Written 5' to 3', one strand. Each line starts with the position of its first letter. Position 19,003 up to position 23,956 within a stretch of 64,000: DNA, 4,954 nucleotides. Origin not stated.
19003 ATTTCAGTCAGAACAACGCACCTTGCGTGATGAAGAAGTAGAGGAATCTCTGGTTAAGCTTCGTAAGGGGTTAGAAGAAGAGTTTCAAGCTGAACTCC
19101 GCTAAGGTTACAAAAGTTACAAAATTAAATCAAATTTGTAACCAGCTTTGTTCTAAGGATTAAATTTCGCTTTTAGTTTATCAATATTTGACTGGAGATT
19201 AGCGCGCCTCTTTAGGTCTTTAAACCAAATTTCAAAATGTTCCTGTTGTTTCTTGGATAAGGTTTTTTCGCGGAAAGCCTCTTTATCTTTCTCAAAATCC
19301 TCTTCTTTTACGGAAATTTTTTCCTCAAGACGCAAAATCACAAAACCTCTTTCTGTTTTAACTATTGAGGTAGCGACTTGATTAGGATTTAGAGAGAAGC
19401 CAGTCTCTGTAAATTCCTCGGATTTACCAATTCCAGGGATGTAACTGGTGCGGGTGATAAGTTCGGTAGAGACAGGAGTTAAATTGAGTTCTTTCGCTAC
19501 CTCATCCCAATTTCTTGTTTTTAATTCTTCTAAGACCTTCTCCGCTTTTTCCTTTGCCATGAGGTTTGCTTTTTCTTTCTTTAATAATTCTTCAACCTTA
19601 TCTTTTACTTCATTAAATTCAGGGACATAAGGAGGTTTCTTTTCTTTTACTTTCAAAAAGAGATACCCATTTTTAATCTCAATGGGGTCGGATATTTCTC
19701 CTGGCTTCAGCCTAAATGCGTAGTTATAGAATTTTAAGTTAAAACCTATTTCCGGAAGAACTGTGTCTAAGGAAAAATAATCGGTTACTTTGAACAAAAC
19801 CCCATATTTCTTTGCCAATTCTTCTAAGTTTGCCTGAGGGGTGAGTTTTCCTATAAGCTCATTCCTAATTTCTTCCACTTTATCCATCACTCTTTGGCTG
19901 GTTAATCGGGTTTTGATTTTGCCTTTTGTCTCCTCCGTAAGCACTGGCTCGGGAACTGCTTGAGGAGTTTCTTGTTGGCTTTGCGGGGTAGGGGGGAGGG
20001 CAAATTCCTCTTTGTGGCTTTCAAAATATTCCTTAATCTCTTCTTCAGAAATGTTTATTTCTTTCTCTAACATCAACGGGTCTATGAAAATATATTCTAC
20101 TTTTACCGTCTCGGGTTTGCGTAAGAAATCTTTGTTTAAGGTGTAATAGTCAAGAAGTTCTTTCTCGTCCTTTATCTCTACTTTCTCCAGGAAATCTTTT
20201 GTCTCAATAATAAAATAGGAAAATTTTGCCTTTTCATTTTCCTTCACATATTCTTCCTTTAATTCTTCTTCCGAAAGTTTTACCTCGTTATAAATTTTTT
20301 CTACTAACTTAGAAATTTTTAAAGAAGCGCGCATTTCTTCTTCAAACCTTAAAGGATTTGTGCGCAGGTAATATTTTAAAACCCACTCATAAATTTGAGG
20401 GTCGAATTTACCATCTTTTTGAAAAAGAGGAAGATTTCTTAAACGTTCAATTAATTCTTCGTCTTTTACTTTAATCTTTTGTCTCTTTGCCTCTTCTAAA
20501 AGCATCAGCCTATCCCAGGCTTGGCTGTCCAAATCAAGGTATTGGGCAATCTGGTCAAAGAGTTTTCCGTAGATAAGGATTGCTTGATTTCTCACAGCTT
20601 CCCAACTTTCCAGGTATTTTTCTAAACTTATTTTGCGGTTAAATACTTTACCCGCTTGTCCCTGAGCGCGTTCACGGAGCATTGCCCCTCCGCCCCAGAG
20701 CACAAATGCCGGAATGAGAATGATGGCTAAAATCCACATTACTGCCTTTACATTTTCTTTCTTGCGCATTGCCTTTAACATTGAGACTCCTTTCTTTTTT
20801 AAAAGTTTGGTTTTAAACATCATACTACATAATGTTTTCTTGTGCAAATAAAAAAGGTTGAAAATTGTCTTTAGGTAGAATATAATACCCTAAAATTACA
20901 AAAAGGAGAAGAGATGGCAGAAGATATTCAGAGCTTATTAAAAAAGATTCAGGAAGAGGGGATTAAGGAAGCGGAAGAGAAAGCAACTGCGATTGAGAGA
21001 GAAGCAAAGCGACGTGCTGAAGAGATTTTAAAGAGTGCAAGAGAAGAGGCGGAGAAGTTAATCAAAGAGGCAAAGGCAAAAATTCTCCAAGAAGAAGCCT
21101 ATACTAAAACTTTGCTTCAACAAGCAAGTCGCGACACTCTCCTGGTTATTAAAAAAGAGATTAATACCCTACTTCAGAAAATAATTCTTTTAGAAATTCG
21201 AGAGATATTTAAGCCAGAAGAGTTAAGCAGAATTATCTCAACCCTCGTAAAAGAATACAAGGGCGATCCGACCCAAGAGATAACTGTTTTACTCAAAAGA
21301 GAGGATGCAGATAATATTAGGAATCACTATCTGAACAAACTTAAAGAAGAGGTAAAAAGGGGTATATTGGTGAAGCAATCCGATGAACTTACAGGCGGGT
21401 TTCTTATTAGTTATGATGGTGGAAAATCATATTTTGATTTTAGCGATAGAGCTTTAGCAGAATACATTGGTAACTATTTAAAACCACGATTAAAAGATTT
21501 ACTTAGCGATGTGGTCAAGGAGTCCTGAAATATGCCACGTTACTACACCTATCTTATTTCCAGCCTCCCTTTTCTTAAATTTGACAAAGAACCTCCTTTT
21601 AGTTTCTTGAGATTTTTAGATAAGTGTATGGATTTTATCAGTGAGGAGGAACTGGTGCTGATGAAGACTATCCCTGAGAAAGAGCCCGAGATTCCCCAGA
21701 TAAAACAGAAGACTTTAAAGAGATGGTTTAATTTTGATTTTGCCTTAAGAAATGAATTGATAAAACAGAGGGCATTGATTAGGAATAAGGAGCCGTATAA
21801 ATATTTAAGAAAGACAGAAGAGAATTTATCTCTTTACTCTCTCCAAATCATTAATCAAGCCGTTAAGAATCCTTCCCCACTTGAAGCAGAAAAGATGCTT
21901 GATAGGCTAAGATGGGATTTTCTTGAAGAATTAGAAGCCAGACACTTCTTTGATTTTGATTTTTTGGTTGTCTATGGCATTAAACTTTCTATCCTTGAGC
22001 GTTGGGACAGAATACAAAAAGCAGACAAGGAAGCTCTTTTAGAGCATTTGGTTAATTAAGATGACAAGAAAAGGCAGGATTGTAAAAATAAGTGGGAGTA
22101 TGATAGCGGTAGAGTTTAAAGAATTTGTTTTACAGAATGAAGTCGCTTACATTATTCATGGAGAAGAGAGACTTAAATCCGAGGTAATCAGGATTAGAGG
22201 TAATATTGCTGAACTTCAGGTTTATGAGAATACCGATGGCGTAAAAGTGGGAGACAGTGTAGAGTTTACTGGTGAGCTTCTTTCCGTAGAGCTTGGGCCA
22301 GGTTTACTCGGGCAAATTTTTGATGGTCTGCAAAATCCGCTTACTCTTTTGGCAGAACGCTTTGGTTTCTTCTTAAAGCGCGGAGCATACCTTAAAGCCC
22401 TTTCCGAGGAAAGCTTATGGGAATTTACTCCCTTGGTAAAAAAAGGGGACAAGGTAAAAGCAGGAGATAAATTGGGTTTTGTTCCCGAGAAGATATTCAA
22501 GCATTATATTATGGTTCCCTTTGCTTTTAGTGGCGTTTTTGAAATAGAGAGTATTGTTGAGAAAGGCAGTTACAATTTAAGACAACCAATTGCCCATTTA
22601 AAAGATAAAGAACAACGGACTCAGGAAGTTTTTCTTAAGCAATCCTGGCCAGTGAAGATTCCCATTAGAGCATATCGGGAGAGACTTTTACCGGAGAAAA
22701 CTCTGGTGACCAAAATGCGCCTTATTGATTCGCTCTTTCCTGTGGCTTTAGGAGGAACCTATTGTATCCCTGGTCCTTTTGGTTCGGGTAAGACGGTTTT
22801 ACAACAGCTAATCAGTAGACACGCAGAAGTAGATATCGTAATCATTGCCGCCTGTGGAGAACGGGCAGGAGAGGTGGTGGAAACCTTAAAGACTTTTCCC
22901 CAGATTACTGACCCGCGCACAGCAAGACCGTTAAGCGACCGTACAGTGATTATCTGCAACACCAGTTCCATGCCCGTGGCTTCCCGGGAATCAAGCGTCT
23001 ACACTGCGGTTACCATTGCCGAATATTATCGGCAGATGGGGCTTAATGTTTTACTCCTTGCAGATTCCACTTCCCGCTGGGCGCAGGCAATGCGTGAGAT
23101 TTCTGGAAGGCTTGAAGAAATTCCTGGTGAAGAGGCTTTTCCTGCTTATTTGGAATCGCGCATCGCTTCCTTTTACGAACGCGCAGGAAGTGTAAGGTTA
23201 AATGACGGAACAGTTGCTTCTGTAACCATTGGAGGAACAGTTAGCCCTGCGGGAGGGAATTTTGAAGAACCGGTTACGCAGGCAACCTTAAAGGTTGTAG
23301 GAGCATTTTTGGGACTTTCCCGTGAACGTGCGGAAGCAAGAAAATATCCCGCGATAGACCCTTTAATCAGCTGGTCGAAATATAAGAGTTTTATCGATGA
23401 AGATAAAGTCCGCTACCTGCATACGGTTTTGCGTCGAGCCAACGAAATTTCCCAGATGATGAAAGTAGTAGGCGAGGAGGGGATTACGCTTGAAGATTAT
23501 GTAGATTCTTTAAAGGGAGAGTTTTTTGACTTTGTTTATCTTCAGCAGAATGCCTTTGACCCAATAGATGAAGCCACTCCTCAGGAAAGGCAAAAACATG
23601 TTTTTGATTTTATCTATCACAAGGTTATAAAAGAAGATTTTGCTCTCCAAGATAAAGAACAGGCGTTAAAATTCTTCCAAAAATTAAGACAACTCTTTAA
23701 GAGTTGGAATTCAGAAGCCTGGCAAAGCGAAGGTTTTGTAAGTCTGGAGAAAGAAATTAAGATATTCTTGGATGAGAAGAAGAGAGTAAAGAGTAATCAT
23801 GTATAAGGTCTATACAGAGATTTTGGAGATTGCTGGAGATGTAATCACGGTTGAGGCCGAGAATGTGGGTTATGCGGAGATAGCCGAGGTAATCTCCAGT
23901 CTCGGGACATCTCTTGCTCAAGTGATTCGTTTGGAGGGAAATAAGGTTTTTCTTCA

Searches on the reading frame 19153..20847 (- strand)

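Call 84: search_protein_families(library=pfam, proteins=[window:19153-20847:-], max_evalue=0.0001)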
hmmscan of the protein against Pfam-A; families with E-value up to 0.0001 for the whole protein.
window:19153-20847:- (564 aa): 5 families
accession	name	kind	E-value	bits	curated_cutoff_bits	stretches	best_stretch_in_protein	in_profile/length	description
PF13624.11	SurA_N_3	-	5.7e-25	88.5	27.2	1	23-181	1-161/162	SurA-like N-terminal domain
PF13145.12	Rotamase_2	-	1.1e-20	75.1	27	1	266-416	1-121/121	PPIC-type PPIASE domain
PF13623.11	SurA_N_2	-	2.6e-17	63.5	28.5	1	25-155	2-143/145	SurA-like N-terminal domain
PF00639.27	Rotamase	-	9.9e-10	39.7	21.7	0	313-401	11-96/97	PPIC-type PPIASE domain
PF13616.12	Rotamase_3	-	2.5e-05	25.3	22.5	0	423-509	28-114/116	PPIC-type PPIASE domain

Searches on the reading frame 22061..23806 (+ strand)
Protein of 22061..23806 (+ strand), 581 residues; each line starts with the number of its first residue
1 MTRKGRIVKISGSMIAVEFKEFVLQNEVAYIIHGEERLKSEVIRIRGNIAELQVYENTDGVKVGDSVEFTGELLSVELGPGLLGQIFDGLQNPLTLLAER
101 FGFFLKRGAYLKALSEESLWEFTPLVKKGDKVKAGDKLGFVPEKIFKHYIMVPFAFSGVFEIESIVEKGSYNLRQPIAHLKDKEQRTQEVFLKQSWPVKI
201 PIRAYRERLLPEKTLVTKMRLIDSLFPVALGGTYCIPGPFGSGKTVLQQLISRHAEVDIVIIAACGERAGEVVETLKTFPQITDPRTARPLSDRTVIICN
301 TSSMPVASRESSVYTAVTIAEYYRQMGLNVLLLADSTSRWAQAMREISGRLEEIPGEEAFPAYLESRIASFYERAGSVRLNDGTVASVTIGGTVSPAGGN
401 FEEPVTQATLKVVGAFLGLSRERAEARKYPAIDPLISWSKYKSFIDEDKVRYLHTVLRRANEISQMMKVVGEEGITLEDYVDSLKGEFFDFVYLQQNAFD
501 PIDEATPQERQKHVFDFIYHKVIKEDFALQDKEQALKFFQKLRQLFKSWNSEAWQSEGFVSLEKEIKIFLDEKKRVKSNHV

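Call 51: search_protein_families(library=pfam, proteins=[window:22061-23806:+], max_evalue=0.001)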
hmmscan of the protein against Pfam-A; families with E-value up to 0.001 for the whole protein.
window:22061-23806:+ (581 aa): 4 families
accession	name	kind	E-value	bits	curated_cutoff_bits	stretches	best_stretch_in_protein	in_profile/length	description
PF00006.31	ATP-synt_ab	-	2.4e-65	220.6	29.5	1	219-439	2-213/213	ATP synthase alpha/beta family, nucleotide-binding domain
PF16886.11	ATP-synt_ab_Xtn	-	1.7e-24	85.8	25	1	112-199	2-88/88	ATPsynthase alpha/beta subunit barrel-sandwich domain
PF02874.29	ATP-synt_ab_N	-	2.3e-11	44.5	20.9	1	7-71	1-69/69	ATP synthase alpha/beta family, beta-barrel domain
PF22919.1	ATP-synt_VA_C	-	8.9e-07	29.3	24.7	1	453-520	19-86/101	C-terminal domain of V and A type ATP synthase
